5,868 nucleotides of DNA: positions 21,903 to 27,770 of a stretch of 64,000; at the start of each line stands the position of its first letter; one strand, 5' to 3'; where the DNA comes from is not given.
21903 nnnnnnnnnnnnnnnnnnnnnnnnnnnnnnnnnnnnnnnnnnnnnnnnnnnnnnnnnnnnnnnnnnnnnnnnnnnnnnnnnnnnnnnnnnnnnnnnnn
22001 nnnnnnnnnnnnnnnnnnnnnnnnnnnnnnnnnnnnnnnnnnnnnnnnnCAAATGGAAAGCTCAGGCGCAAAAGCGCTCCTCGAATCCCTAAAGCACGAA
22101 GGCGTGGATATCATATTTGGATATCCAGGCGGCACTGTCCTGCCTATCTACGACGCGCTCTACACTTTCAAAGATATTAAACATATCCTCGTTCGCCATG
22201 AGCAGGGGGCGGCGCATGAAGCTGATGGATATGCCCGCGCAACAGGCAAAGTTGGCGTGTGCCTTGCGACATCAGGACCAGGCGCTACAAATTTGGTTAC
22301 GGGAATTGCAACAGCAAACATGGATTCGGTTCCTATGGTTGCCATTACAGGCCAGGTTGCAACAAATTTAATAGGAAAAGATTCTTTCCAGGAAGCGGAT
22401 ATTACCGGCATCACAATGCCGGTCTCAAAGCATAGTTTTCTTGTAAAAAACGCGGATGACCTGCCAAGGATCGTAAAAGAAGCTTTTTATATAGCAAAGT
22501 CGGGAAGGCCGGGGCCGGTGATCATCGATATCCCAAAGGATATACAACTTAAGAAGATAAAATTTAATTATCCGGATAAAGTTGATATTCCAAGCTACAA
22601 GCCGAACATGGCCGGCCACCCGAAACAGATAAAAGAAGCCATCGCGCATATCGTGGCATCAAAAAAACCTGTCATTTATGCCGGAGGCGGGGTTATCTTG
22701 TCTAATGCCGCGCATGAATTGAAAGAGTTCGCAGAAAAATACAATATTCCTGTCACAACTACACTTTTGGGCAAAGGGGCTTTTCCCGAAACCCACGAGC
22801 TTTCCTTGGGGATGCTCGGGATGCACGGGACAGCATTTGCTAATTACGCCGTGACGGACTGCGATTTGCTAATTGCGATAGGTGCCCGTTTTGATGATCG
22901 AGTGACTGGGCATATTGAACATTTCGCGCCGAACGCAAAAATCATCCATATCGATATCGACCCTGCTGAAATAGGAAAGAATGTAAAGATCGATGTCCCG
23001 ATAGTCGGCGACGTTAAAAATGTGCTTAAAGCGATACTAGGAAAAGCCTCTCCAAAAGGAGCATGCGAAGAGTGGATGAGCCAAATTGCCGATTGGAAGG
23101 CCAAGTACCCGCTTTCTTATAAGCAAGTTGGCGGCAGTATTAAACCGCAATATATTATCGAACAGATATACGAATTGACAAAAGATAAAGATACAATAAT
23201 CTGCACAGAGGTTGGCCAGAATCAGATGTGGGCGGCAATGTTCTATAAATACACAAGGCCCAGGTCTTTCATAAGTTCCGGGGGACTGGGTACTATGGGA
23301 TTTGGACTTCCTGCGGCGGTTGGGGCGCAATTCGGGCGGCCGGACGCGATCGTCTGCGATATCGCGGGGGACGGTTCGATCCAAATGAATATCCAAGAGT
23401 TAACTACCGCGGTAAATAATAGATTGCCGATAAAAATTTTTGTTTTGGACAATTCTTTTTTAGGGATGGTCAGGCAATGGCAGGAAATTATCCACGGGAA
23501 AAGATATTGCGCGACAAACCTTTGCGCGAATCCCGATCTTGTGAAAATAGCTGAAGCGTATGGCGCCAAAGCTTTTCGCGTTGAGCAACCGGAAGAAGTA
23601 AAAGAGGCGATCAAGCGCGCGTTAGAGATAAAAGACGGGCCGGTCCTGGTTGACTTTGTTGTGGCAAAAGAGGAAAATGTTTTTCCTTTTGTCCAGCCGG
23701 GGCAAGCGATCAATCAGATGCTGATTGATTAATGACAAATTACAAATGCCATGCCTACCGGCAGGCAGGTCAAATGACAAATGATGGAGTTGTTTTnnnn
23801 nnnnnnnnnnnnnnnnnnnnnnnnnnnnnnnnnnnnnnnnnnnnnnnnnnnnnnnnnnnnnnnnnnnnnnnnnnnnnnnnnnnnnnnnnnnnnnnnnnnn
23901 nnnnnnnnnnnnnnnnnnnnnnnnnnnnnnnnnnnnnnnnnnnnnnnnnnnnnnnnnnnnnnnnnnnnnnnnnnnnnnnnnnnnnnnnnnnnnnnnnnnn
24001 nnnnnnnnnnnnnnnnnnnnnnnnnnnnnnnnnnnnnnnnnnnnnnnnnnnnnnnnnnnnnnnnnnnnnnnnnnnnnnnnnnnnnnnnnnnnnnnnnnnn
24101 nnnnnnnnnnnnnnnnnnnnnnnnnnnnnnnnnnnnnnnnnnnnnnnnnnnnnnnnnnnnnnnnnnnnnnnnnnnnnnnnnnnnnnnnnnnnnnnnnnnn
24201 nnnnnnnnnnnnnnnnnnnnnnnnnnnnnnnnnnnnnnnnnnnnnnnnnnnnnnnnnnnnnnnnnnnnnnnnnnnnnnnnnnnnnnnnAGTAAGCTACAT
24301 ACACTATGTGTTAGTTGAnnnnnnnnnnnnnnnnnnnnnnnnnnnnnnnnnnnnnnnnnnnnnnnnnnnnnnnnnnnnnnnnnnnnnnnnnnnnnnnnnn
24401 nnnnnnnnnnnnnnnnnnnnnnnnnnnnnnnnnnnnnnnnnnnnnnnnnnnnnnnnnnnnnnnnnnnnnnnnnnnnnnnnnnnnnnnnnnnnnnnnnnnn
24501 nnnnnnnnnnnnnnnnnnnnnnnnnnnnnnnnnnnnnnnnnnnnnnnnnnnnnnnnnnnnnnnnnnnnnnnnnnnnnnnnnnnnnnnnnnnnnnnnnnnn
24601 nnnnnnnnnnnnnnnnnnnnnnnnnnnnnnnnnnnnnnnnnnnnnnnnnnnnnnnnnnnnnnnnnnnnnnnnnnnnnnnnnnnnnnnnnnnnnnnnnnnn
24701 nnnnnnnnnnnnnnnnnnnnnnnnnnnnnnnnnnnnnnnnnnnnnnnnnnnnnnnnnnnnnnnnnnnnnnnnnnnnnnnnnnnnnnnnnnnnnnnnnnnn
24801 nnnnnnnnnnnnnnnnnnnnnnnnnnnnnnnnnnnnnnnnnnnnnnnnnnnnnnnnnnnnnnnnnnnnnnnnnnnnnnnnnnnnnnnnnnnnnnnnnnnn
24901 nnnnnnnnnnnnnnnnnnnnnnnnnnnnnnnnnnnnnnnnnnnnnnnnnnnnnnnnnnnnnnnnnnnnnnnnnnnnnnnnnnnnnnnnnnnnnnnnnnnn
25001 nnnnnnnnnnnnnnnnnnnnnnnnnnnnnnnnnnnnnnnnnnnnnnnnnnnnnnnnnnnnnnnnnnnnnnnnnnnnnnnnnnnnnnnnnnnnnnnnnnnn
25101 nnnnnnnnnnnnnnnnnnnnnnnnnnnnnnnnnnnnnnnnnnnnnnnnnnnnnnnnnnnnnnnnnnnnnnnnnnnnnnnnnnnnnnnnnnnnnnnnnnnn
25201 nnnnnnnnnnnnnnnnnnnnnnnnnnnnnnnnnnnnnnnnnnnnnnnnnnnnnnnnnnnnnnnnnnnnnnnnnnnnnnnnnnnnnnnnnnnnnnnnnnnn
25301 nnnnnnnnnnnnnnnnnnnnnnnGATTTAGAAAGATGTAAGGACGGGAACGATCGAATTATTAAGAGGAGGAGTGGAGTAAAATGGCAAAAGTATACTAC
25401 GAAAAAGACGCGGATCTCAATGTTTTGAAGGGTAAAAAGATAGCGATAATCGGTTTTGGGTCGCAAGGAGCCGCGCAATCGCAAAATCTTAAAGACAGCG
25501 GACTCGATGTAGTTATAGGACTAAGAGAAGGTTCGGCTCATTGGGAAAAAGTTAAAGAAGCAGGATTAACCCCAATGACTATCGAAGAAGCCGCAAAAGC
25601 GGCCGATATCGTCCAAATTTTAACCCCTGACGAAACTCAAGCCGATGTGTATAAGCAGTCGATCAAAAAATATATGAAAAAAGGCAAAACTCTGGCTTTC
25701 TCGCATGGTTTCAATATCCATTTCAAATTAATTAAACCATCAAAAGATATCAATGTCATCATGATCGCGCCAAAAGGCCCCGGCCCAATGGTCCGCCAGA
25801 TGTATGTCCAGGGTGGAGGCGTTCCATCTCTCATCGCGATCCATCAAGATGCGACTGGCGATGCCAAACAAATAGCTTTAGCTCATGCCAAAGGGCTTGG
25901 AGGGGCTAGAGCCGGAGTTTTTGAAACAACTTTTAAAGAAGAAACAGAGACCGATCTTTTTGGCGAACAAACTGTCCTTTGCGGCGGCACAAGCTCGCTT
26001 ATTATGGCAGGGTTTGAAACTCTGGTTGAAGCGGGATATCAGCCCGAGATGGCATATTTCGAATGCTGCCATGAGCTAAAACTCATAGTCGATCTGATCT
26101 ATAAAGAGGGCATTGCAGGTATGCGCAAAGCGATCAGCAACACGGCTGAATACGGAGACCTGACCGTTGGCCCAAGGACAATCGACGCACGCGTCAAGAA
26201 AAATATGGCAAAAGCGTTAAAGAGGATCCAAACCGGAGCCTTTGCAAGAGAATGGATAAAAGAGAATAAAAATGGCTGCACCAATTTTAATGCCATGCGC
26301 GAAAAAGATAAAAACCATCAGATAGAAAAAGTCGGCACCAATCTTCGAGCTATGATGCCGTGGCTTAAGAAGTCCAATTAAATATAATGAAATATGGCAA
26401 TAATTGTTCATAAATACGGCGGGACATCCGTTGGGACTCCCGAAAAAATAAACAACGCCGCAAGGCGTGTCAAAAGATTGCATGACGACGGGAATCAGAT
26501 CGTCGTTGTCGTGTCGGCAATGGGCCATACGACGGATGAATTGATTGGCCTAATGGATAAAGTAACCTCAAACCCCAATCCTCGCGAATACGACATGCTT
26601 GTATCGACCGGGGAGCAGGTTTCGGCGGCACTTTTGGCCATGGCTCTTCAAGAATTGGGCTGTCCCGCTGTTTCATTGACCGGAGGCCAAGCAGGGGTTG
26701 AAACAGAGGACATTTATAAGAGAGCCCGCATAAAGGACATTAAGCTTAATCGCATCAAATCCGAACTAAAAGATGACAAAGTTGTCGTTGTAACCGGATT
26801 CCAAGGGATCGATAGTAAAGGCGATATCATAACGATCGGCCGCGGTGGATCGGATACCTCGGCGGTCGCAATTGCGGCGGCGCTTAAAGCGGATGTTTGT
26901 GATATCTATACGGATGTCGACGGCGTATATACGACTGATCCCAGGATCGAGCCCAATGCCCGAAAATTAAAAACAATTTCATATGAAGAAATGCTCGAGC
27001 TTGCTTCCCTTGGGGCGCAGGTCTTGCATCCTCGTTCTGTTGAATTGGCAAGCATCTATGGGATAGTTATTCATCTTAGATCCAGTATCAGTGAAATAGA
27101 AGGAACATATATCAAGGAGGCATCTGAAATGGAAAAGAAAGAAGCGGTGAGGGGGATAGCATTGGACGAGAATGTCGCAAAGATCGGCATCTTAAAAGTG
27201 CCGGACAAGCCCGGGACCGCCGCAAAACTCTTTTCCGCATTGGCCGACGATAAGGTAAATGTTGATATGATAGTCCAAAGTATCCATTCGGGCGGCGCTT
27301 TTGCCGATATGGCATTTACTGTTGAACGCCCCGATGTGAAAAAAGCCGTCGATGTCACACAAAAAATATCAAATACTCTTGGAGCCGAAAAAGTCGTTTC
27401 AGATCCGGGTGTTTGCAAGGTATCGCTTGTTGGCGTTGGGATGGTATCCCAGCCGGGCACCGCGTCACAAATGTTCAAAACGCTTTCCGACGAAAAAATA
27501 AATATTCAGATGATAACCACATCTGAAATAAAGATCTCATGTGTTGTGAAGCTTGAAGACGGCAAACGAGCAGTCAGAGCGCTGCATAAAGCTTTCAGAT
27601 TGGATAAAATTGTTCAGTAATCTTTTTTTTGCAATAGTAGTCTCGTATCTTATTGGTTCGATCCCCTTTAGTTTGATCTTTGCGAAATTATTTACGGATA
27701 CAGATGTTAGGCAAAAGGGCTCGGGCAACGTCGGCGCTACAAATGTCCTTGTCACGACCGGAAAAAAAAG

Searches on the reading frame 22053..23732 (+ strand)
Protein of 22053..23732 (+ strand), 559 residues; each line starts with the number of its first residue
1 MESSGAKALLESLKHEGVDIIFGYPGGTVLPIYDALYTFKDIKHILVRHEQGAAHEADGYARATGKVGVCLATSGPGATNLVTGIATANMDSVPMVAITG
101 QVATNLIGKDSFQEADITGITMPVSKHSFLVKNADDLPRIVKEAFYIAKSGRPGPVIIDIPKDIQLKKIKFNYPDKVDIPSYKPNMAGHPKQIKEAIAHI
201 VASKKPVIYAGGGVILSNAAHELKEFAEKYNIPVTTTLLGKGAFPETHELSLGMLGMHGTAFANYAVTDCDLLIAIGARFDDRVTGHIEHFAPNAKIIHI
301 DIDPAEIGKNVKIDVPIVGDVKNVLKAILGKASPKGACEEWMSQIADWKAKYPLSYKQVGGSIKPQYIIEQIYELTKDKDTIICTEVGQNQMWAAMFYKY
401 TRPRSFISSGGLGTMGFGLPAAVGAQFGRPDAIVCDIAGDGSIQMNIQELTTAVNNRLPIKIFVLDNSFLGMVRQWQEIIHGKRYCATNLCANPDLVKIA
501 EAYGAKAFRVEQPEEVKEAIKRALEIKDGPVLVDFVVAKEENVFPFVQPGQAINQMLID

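Call 10: search_protein_families(library=pfam, proteins=[window:22053-23732:+], max_evalue=0.001)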
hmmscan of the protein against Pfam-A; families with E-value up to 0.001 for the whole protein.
window:22053-23732:+ (559 aa): 3 families
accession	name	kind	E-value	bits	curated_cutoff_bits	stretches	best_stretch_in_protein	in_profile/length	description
PF00205.28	TPP_enzyme_M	-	3.2e-57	192.5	30.4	1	193-327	1-136/137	Thiamine pyrophosphate enzyme, central domain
PF02775.26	TPP_enzyme_C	-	3.3e-55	186.5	21.9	1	387-535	2-151/151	Thiamine pyrophosphate enzyme, C-terminal TPP binding domain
PF02776.23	TPP_enzyme_N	-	1.3e-40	138.3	26.8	1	5-119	3-118/119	Thiamine pyrophosphate enzyme, N-terminal TPP binding domain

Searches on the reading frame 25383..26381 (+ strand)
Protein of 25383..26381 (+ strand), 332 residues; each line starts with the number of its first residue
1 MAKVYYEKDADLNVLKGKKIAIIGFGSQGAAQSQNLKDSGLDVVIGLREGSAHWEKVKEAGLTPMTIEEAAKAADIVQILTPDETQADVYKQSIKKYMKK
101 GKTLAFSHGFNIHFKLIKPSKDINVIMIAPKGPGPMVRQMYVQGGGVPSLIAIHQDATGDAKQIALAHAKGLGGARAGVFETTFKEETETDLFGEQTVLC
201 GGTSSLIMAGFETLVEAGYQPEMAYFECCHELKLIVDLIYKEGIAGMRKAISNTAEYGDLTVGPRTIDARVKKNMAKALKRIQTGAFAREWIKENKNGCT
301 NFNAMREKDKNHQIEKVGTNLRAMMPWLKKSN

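Call 10: search_protein_families(library=pfam, proteins=[window:25383-26381:+], max_evalue=0.001)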
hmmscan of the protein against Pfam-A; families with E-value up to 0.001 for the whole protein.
window:25383-26381:+ (332 aa): 5 families
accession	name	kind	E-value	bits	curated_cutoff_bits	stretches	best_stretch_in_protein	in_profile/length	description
PF07991.19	KARI_N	-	2e-74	249.1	20.6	1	14-178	1-165/165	Acetohydroxy acid isomeroreductase, NADPH-binding domain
PF01450.25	KARI_C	-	8.1e-67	224.5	29.1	1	184-327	1-144/144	Ketol-acid reductoisomerase, C-terminal domain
PF02826.25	2-Hacid_dh_C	-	1.3e-07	31.6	25.1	1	9-101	28-120/178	D-isomer specific 2-hydroxyacid dehydrogenase, NAD binding domain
PF03446.21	NAD_binding_2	-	7.7e-07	29.7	21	1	19-104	1-89/161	NAD binding domain of 6-phosphogluconate dehydrogenase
PF03807.23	F420_oxidored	-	3.1e-06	28.1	21.6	1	19-101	1-85/94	NADP oxidoreductase coenzyme F420-dependent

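Call 53: list_cluster_members(proteins=[window:25383-26381:+, window:26394-27620:+, window:22053-23732:+, window:35540-36241:+, window:34275-34835:+, window:33883-34110:-])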
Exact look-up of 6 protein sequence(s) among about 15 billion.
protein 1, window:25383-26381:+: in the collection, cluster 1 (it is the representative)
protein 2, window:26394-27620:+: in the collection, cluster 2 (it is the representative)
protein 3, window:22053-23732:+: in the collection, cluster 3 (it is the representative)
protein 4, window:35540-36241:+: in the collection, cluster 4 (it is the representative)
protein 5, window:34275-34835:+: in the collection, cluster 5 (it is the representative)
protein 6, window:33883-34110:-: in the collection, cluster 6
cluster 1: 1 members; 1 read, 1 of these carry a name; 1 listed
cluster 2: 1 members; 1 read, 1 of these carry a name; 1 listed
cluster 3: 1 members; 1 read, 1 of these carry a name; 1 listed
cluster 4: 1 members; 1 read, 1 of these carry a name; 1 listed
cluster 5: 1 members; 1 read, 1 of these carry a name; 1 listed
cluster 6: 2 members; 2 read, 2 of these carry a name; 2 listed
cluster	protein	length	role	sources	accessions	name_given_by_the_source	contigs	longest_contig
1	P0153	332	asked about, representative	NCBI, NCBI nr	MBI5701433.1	ketol-acid reductoisomerase [Candidatus Saganbacteria bacterium]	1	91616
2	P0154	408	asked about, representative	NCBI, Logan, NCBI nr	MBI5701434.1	aspartate kinase [Candidatus Saganbacteria bacterium]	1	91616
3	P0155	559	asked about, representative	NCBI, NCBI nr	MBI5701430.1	biosynthetic-type acetolactate synthase large subunit [Candidatus Saganbacteria bacterium]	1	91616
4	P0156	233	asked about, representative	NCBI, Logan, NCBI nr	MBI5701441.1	16S rRNA (cytidine(1402)-2'-O)-methyltransferase [Candidatus Saganbacteria bacterium]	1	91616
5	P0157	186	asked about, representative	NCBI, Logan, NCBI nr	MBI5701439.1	DNA-processing protein DprA [Candidatus Saganbacteria bacterium]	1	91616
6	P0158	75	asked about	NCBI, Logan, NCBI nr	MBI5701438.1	helix-turn-helix transcriptional regulator [Candidatus Saganbacteria bacterium]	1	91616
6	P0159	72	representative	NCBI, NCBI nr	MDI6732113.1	MAG: helix-turn-helix transcriptional regulator [Candidatus Margulisbacteria bacterium] | helix-turn-helix transcriptional regulator [Candidatus Margulisiibacteriota bacterium]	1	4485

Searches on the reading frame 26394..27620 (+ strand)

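Call 10: search_protein_families(library=pfam, proteins=[window:26394-27620:+], max_evalue=0.001)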
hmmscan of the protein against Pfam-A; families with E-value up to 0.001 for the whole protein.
window:26394-27620:+ (408 aa): 4 families
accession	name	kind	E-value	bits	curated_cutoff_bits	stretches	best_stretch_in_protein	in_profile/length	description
PF00696.33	AA_kinase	-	8.1e-57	193.1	24.9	1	3-229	2-233/234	Amino acid kinase family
PF22468.2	ACT_9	-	4.5e-38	129.2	27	2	343-401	1-61/61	ACT domain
PF13840.12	ACT_7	-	1e-19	70.5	27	1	336-399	2-65/65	ACT domain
PF01842.31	ACT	-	5.4e-18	64.9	27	2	267-326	5-62/66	ACT domain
